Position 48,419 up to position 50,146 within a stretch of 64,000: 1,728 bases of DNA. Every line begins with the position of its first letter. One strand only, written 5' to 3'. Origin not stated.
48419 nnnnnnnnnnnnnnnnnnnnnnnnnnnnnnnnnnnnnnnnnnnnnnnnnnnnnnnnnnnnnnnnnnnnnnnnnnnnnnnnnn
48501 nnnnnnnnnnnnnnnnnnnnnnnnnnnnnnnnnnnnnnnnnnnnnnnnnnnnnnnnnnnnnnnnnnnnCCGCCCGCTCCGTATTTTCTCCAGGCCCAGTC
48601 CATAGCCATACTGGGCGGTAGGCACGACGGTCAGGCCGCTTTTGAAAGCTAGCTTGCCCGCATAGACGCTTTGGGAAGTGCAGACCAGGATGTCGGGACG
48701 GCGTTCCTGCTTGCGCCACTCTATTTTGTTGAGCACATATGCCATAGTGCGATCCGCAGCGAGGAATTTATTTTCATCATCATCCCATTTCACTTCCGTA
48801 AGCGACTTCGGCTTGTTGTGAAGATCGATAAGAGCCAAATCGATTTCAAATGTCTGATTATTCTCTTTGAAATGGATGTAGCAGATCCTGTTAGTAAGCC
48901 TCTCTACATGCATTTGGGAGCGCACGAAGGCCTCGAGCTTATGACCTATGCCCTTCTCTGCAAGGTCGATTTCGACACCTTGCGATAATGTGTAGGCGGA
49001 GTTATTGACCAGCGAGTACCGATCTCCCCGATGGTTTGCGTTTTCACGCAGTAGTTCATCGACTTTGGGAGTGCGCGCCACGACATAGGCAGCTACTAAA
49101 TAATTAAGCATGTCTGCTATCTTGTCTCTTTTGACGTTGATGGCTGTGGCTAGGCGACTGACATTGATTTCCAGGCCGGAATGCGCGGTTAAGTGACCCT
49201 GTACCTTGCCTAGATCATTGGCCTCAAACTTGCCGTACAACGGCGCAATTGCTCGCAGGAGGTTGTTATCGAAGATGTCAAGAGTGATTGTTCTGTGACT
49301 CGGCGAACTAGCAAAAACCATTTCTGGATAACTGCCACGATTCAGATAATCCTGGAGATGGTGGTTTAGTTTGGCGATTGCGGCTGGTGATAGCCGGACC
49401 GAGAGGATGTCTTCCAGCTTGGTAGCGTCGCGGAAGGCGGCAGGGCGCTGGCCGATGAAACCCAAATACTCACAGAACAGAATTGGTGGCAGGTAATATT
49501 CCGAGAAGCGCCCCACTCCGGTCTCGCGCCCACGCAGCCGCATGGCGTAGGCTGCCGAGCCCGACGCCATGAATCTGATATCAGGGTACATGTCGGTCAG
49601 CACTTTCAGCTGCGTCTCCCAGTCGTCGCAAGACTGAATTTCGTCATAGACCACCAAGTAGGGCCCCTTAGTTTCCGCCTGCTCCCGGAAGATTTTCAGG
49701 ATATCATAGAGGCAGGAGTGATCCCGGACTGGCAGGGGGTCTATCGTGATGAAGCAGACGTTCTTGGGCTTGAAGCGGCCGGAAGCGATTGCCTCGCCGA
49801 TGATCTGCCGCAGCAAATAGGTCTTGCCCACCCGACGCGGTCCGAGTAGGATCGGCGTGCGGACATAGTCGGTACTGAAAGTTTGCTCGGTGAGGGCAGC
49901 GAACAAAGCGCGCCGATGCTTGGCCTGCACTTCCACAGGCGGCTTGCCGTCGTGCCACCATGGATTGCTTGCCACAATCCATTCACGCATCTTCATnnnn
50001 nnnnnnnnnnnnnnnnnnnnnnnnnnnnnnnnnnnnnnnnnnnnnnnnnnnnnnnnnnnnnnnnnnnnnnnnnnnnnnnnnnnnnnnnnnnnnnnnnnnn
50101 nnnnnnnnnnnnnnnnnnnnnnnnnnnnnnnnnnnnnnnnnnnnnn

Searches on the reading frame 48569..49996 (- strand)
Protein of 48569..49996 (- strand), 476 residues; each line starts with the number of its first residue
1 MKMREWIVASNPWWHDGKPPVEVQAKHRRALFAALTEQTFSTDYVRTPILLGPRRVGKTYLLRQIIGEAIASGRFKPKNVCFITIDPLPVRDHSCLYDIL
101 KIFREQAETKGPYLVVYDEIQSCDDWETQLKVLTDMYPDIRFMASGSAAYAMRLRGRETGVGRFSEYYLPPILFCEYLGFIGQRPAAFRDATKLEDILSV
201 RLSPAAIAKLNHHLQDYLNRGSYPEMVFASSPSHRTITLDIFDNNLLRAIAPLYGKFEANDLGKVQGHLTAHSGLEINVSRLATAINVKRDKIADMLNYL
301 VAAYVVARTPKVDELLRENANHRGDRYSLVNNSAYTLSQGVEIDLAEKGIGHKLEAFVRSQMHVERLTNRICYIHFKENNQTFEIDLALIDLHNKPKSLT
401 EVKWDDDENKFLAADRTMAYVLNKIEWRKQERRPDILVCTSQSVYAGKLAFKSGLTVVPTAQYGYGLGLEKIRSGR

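Call 4: search_protein_families(library=pfam, proteins=[window:48569-49996:-], max_evalue=0.1)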
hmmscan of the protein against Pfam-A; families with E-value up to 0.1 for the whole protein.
window:48569-49996:- (476 aa): 2 families
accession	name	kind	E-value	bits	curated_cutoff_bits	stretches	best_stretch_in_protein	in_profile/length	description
PF13173.12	AAA_14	-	3.9e-25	88.8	27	1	49-178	6-129/129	AAA domain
PF13635.12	DUF4143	-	3.8e-07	30.4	28.1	1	259-404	13-159/160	Domain of unknown function (DUF4143)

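Call 5: search_protein_families(library=padloc, proteins=[window:48569-49996:-], max_evalue=0.1)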
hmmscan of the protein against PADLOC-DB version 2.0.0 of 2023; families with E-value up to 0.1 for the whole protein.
window:48569-49996:- (476 aa): 8 families
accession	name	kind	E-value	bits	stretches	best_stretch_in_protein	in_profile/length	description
PDLC04787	PDC-S01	-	3e-31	106.7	1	49-376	31-335/412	-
PDLC04789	PDC-S01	-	8.5e-29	98.7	1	31-427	6-363/375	-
PDLC04790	PDC-S01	-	5.5e-18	62.9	1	46-403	28-366/422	-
PDLC04786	PDC-S01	-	1.1e-15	55.4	1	46-235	20-208/439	-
PDLC04788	PDC-S01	-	1.4e-15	55.2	1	42-310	15-280/448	-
PDLC04792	PDC-S01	-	4.1e-10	36.8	1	49-314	23-291/452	-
PDLC04791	PDC-S01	-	7.3e-10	36.1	1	47-170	21-143/395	-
PDLC04984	PDC-S27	-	0.0027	14.6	1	49-70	27-48/474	-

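Call 6: search_protein_families(library=phrogs, proteins=[window:48569-49996:-], max_evalue=0.01)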
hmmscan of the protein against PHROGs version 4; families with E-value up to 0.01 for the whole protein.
window:48569-49996:- (476 aa): 0 families

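Call 7: search_protein_families(library=ncbifam, proteins=[window:48569-49996:-], max_evalue=0.1)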
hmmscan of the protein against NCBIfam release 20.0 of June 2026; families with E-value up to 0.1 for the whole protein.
window:48569-49996:- (476 aa): 0 families
